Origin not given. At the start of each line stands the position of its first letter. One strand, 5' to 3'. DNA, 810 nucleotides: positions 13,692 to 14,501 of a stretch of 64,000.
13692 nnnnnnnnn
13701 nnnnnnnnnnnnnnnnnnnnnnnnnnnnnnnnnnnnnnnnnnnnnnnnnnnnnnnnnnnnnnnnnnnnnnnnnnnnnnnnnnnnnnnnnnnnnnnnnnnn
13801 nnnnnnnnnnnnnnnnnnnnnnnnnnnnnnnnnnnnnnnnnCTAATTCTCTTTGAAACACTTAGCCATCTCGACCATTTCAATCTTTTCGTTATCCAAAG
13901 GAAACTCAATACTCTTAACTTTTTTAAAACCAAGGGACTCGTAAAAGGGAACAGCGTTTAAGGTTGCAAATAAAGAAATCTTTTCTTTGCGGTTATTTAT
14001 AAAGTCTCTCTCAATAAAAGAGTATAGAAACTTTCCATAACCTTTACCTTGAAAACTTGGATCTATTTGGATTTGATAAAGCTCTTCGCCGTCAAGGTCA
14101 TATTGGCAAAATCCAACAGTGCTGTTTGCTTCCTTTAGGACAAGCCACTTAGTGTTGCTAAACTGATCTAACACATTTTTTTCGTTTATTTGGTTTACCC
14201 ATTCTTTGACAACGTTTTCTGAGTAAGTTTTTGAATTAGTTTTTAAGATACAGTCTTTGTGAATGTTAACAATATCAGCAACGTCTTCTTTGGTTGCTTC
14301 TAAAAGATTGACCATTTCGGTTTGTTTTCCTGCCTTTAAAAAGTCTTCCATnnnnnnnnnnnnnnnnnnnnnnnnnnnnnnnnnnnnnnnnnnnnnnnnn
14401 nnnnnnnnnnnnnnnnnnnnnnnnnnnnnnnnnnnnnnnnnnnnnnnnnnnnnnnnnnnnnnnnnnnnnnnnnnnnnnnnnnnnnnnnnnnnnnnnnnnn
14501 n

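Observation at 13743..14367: Two adjacent, functionally unrelated genes share a near-identical 52-bp cassette spanning the 5'-UTR and first 12 codons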

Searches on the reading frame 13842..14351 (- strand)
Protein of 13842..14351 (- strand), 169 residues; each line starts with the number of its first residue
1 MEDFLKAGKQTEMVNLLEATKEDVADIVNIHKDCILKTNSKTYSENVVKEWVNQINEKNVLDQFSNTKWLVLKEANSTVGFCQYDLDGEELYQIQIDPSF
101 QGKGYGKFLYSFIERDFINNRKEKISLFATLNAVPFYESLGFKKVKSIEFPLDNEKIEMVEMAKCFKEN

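Call 8: search_protein_families(library=pfam, proteins=[window:13842-14351:-], max_evalue=0.01)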
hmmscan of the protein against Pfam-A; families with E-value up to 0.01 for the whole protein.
window:13842-14351:- (169 aa): 5 families
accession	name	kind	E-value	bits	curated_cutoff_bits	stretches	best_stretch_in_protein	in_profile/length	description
PF13673.13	Acetyltransf_10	-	4.1e-17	62.8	23.6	1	41-164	3-126/128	Acetyltransferase (GNAT) domain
PF13508.13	Acetyltransf_7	-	1.5e-11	44.9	27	1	67-144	3-84/84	Acetyltransferase (GNAT) domain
PF00583.31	Acetyltransf_1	-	1.6e-10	41.7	20.7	1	61-142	24-116/116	Acetyltransferase (GNAT) family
PF08445.16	FR47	-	2.7e-06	27.7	22.1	1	86-146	19-81/86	FR47-like protein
PF13302.13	Acetyltransf_3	-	0.0076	17.4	25.4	0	16-107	4-98/138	Acetyltransferase (GNAT) domain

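Call 10: find_encoding_contigs(protein=window:13842-14351:-, flank=10000, max_places=10)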
Protein window:13842-14351:- (169 aa): 17 contigs read that carry it; 10 places shown.
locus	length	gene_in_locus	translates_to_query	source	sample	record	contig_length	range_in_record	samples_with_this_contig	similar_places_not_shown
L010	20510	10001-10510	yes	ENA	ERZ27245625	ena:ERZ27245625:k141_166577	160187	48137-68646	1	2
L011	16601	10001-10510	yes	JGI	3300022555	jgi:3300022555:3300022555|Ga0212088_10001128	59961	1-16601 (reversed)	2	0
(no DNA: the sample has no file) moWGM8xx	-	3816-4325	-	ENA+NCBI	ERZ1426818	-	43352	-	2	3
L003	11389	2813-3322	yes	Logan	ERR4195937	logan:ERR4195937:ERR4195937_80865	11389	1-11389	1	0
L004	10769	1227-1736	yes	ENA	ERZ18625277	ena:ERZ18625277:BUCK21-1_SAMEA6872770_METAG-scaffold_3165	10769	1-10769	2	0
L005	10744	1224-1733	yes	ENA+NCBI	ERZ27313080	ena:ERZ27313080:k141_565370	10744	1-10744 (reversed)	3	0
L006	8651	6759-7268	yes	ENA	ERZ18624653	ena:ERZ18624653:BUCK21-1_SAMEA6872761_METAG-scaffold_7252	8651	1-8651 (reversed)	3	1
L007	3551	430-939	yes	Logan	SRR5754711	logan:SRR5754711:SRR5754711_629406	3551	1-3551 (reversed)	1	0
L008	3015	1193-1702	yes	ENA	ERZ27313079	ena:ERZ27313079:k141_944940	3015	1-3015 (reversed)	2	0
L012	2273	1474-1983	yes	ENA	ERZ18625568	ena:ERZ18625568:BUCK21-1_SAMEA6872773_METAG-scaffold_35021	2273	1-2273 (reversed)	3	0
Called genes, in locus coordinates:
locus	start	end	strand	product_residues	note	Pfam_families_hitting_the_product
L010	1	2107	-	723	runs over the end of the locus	PF07581:Glug (faint)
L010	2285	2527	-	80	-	-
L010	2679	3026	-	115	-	-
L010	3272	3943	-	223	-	-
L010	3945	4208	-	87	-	-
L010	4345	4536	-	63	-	-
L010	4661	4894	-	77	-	-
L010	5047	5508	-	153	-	-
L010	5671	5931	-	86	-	-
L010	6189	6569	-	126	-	-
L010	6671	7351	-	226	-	-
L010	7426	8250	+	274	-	-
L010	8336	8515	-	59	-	-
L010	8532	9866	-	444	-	PF04055:Radical_SAM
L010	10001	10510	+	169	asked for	PF00583:Acetyltransf_1, PF13673:Acetyltransf_10, PF13508:Acetyltransf_7, PF08445:FR47 (weak)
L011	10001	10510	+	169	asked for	PF00583:Acetyltransf_1, PF13673:Acetyltransf_10, PF13508:Acetyltransf_7, PF08445:FR47 (weak)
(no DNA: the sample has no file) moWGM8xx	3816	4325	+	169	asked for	PF00583:Acetyltransf_1, PF13673:Acetyltransf_10, PF13508:Acetyltransf_7, PF08445:FR47 (weak)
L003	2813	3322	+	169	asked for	PF00583:Acetyltransf_1, PF13673:Acetyltransf_10, PF13508:Acetyltransf_7, PF08445:FR47 (weak)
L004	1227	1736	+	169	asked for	PF00583:Acetyltransf_1, PF13673:Acetyltransf_10, PF13508:Acetyltransf_7, PF08445:FR47 (weak)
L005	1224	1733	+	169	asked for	PF00583:Acetyltransf_1, PF13673:Acetyltransf_10, PF13508:Acetyltransf_7, PF08445:FR47 (weak)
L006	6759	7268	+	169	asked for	PF00583:Acetyltransf_1, PF13673:Acetyltransf_10, PF13508:Acetyltransf_7, PF08445:FR47 (weak)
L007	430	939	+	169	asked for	PF00583:Acetyltransf_1, PF13673:Acetyltransf_10, PF13508:Acetyltransf_7, PF08445:FR47 (weak)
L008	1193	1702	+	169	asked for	PF00583:Acetyltransf_1, PF13673:Acetyltransf_10, PF13508:Acetyltransf_7, PF08445:FR47 (weak)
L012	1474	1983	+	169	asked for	PF00583:Acetyltransf_1, PF13673:Acetyltransf_10, PF13508:Acetyltransf_7, PF08445:FR47 (weak)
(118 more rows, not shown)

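Call 12: find_homologous_proteins(query=window:13842-14351:-, max_evalue=0.00001)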
Query window:13842-14351:- (169 aa): 31 proteins with E <= 0.00001 among 54 candidates.
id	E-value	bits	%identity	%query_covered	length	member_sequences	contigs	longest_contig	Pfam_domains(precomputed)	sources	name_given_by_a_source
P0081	2.5e-106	370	100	100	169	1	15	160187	PF13673.14,PF13508.14,PF08445.17,PF00583.32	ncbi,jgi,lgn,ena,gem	-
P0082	5.9e-61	223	63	92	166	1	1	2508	PF13673.14,PF13508.14,PF00583.32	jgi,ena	-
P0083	4.4e-56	207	60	89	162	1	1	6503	PF13673.14,PF13508.14,PF00583.32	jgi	jgi:ribosomal protein S18 acetylase RimI-like enzyme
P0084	5.4e-56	207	57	93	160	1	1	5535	PF13673.14,PF13508.14,PF00583.32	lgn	-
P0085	6.0e-55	203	62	88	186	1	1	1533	PF13673.14,PF13508.14,PF08445.17,PF00583.32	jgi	jgi:ribosomal protein S18 acetylase RimI-like enzyme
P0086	2.2e-53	198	59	89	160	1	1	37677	PF13673.14,PF13302.14,PF13508.14,PF08445.17,PF13527.14,PF00583.32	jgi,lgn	jgi:ribosomal protein S18 acetylase RimI-like enzyme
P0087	1.1e-49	186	58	85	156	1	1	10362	PF13673.14,PF13508.14,PF08445.17,PF00583.32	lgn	-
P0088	1.5e-49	186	59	88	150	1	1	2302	PF13673.14,PF13508.14,PF14542.13,PF00583.32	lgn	-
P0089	1.0e-45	173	56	88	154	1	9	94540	PF13673.14,PF13508.14,PF08445.17,PF00583.32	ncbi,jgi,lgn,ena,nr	ncbi:GNAT family N-acetyltransferase [Patescibacteria group bacterium]|nr:GNAT family N-acetyltransf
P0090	1.6e-45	173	54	87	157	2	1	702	PF13673.14,PF13508.14,PF00583.32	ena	-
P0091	4.4e-45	171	54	77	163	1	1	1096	PF13673.14,PF13508.14,PF00583.32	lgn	-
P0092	1.0e-44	170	55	89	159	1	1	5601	PF13673.14,PF13508.14,PF00583.32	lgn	-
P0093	1.5e-44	170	53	84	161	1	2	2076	PF13673.14,PF13508.14,PF08445.17,PF00583.32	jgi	-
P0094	2.2e-44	169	49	92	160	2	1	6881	PF13673.14,PF13508.14,PF00583.32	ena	-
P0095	2.5e-44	169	51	86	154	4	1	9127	PF13673.14,PF13508.14,PF08445.17,PF00583.32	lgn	-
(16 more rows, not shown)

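Call 32: find_encoding_contigs(protein=P0082, flank=3000, max_places=2)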
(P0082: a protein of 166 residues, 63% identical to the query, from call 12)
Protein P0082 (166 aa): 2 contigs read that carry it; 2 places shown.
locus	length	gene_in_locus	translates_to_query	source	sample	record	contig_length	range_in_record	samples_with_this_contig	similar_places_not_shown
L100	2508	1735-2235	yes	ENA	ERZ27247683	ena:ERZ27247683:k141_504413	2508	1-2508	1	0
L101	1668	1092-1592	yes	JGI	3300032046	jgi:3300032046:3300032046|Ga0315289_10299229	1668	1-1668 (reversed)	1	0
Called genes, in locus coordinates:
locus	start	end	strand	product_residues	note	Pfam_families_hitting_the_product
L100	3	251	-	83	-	?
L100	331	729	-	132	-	-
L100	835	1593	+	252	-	-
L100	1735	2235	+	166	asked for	PF00583:Acetyltransf_1, PF13673:Acetyltransf_10, PF13508:Acetyltransf_7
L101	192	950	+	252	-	-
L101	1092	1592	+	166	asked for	PF00583:Acetyltransf_1, PF13673:Acetyltransf_10, PF13508:Acetyltransf_7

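Call 33: find_encoding_contigs(protein=P0083, flank=4000, max_places=2)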
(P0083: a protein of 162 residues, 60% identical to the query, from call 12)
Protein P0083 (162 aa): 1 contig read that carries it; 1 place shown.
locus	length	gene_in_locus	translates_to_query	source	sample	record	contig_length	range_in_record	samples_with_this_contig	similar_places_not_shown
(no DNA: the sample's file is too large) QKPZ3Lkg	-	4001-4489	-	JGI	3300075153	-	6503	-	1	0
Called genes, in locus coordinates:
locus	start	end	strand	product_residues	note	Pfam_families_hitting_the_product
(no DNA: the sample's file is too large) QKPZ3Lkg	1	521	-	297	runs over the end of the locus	PF09924:LPG_synthase_C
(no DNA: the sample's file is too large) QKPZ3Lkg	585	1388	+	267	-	-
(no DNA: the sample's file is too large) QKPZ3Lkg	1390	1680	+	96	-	-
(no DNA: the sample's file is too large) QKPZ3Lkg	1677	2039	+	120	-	-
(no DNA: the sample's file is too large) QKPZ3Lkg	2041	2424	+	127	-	PF00072:Response_reg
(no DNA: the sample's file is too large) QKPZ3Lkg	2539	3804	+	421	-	PF04055:Radical_SAM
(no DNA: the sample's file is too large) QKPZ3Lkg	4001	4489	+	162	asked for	PF00583:Acetyltransf_1, PF13673:Acetyltransf_10, PF13508:Acetyltransf_7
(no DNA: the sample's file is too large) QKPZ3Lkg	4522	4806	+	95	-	?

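Call 34: find_encoding_contigs(protein=P0086, flank=4000, max_places=2)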
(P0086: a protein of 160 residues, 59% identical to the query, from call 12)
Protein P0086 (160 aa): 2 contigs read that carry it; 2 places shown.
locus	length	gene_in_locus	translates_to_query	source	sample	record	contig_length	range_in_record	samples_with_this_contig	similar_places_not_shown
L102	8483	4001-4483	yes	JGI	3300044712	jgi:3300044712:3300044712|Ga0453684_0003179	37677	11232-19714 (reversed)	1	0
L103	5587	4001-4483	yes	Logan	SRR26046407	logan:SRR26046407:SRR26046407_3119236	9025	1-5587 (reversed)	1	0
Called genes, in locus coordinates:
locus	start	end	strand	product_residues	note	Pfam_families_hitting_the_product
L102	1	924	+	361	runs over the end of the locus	-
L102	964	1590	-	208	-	-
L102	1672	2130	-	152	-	PF00293:NUDIX, PF22327:Nudt16-like (weak), PF14815:NUDIX_4 (weak)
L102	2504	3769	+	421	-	PF04055:Radical_SAM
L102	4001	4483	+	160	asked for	PF13302:Acetyltransf_3 (weak), PF13527:Acetyltransf_9 (faint), PF00583:Acetyltransf_1, PF13673:Acetyltransf_10, PF13508:Acetyltransf_7, PF08445:FR47 (weak)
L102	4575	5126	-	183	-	-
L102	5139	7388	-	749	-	PF00082:Peptidase_S8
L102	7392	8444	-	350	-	PF00004:AAA, PF07724:AAA_2 (faint), PF07728:AAA_5 (weak)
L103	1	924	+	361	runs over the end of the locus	-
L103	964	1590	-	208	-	-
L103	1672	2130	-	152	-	PF00293:NUDIX, PF22327:Nudt16-like (weak), PF14815:NUDIX_4 (weak)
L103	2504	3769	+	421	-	PF04055:Radical_SAM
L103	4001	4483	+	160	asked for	PF13302:Acetyltransf_3 (weak), PF13527:Acetyltransf_9 (faint), PF00583:Acetyltransf_1, PF13673:Acetyltransf_10, PF13508:Acetyltransf_7, PF08445:FR47 (weak)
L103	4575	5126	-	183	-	-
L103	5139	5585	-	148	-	?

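Call 37: find_encoding_contigs(protein=P0084, flank=4000, max_places=2)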
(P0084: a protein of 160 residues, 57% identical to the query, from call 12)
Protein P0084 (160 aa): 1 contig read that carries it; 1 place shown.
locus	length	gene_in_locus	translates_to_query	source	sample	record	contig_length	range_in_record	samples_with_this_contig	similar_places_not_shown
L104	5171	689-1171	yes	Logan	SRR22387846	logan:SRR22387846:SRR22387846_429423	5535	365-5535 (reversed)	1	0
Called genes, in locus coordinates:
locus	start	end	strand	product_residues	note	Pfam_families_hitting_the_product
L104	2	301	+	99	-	?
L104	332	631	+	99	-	PF02661:Fic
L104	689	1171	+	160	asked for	PF00583:Acetyltransf_1, PF13673:Acetyltransf_10, PF13508:Acetyltransf_7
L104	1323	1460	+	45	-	-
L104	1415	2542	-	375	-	PF13173:AAA_14, PF13635:DUF4143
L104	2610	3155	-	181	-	-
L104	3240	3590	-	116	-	PF00665:rve, PF13333:rve_2 (faint), PF13683:rve_3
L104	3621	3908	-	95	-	PF13276:HTH_21 (faint)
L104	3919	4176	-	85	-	PF01527:HTH_Tnp_1 (weak), PF13518:HTH_28 (weak)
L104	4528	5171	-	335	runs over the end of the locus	?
